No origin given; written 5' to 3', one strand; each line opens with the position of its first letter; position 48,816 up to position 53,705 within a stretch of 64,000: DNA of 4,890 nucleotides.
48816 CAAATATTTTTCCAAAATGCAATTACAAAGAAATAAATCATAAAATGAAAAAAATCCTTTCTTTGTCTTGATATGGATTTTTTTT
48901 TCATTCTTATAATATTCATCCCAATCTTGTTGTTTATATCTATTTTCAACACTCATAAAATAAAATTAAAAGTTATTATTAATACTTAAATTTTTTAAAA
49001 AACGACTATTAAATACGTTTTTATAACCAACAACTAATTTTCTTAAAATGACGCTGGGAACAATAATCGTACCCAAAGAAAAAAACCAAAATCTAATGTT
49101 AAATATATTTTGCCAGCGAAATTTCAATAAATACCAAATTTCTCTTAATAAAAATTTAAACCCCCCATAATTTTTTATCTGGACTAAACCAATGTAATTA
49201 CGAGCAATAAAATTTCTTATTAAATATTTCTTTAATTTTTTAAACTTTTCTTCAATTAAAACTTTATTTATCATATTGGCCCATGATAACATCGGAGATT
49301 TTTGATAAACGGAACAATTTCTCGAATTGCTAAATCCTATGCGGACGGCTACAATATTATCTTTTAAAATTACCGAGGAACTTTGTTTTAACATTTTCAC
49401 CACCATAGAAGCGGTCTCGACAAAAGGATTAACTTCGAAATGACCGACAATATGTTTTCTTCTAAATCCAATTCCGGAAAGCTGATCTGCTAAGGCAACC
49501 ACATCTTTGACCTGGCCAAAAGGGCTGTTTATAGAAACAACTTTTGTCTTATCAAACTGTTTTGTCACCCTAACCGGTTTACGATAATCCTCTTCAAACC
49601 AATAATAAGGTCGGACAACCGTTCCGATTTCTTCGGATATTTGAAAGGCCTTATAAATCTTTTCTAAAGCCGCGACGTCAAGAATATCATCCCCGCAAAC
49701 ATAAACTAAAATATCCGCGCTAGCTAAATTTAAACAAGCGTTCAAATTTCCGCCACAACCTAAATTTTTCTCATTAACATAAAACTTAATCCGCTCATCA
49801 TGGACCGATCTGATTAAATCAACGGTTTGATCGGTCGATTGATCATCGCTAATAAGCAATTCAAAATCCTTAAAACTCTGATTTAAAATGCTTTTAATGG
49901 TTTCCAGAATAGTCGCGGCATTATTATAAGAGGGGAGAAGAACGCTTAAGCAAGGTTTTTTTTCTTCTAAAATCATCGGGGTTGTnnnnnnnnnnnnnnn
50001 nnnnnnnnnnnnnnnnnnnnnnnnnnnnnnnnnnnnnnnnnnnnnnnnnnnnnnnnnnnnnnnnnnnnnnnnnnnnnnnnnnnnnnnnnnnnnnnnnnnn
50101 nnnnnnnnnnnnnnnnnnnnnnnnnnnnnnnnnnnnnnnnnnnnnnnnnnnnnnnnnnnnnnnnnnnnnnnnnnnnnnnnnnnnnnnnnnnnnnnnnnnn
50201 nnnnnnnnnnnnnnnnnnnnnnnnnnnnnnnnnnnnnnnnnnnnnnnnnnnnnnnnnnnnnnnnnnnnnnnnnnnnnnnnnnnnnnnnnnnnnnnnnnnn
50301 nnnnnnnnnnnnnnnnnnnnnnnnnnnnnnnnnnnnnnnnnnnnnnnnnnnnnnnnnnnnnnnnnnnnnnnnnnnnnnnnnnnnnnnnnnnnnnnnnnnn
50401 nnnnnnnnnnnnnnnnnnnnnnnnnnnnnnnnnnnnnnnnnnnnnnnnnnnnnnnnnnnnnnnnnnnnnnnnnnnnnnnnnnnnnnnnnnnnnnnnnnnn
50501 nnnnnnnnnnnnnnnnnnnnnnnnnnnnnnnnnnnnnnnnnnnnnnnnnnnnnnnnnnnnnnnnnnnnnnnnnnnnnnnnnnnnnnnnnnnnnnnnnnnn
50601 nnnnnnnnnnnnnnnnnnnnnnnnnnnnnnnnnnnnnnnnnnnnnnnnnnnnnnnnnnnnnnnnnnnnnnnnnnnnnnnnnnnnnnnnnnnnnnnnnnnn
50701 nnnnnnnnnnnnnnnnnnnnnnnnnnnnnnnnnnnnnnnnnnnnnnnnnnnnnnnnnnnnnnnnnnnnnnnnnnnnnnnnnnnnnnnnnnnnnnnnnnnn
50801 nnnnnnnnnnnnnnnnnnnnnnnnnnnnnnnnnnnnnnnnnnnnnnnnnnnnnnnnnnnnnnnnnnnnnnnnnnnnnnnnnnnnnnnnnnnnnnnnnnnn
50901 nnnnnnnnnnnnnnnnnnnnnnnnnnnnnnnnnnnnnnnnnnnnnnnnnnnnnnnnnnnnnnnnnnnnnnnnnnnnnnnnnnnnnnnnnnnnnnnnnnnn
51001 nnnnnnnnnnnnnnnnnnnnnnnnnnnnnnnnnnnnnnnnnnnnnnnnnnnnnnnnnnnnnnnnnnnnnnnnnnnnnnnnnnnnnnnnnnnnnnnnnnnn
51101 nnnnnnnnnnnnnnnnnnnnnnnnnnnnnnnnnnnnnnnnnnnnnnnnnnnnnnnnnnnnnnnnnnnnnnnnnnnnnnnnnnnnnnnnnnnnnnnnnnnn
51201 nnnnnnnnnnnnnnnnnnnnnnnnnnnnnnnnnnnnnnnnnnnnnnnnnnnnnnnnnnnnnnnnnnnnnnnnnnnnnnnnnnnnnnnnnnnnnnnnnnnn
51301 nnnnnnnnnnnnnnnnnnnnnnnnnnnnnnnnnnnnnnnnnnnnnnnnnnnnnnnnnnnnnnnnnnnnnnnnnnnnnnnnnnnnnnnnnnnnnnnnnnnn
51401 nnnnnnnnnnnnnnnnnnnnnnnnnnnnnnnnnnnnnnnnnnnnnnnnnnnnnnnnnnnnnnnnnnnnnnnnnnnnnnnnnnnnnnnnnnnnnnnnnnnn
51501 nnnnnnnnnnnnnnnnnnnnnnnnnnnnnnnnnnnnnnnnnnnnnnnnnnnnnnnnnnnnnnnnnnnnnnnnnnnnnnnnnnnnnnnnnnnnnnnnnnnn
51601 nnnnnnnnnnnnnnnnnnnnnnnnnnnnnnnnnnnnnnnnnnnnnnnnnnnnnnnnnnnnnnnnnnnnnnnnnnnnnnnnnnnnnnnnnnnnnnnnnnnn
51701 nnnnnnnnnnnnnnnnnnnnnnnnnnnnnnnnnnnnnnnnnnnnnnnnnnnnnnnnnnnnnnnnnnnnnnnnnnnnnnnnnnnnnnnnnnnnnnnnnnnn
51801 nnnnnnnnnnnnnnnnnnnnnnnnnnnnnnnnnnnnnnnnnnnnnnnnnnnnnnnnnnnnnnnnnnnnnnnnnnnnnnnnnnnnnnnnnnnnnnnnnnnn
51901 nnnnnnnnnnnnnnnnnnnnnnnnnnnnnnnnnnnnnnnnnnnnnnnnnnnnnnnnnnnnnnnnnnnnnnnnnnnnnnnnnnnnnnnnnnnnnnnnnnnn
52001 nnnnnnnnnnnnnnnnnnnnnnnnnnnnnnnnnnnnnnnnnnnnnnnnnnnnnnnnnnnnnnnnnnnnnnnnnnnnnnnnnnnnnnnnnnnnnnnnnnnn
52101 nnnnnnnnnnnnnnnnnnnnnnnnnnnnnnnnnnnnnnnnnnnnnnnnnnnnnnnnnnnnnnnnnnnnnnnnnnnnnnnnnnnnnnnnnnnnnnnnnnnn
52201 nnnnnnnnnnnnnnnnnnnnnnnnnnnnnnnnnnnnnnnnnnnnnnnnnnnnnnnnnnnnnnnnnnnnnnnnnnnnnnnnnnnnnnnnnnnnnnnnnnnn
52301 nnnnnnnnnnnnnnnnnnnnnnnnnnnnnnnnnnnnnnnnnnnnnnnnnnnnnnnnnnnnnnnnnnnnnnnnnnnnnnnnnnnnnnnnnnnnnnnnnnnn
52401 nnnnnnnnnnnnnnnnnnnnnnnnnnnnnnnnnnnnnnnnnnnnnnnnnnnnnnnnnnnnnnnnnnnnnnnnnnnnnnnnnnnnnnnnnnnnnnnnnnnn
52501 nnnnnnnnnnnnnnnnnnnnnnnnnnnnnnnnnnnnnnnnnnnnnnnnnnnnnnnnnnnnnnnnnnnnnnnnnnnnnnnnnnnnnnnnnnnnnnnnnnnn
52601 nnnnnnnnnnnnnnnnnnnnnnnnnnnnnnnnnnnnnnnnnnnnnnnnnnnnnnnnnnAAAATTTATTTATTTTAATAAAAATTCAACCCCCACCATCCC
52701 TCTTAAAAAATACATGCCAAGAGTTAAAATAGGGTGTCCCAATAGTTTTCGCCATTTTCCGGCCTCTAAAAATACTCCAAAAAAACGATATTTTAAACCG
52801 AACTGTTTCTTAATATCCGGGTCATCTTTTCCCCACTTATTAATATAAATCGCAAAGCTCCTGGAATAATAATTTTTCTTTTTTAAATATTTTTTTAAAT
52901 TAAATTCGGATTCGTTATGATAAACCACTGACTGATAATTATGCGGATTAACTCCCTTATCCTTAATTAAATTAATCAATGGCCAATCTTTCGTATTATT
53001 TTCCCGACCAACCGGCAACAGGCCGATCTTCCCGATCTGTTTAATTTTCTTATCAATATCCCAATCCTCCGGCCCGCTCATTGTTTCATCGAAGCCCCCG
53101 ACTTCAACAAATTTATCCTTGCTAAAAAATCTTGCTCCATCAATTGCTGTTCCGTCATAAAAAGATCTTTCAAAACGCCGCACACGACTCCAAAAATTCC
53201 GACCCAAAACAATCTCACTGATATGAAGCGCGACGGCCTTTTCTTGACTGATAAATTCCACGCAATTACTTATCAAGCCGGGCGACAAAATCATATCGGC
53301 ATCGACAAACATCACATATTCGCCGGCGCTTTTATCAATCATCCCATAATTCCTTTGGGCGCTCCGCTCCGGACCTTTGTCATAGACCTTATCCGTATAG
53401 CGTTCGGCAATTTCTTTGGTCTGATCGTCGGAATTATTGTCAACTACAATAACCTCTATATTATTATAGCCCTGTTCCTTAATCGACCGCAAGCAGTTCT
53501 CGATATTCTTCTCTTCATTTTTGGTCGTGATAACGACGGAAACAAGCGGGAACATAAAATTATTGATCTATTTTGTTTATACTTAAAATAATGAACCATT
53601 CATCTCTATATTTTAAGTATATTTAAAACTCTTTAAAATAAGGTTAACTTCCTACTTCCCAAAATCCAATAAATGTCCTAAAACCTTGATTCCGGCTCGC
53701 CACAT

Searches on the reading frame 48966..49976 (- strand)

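Call 10: search_protein_families(library=pfam, proteins=[window:48966-49976:-], max_evalue=0.001)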
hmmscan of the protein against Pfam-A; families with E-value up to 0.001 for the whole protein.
window:48966-49976:- (336 aa): 3 families
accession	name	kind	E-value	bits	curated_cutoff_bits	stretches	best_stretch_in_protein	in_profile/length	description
PF00535.33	Glycos_transf_2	-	2.1e-26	93.3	23.3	1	11-136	1-128/168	Glycosyl transferase family 2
PF13641.12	Glyco_tranf_2_3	-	6.6e-11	43.1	27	1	10-126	3-125/230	Glycosyltransferase like family 2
PF10111.15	Glyco_tranf_2_2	-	6e-08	32.9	27.3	1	11-127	1-126/276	Glycosyltransferase like family 2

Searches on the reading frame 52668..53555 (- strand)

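Call 10: search_protein_families(library=pfam, proteins=[window:52668-53555:-], max_evalue=0.001)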
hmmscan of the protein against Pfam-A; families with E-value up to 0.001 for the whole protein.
window:52668-53555:- (295 aa): 4 families
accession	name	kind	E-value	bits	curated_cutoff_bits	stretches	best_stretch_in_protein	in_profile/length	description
PF00535.33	Glycos_transf_2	-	1.8e-27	96.8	23.3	1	6-136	1-139/168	Glycosyl transferase family 2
PF10111.15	Glyco_tranf_2_2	-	7.6e-14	52.3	27.3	1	6-103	1-107/276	Glycosyltransferase like family 2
PF13641.12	Glyco_tranf_2_3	-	4.3e-11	43.7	27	1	5-109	3-118/230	Glycosyltransferase like family 2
PF13704.12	Glyco_tranf_2_4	-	1.7e-05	25.7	27.5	1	12-87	1-81/98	Glycosyl transferase family 2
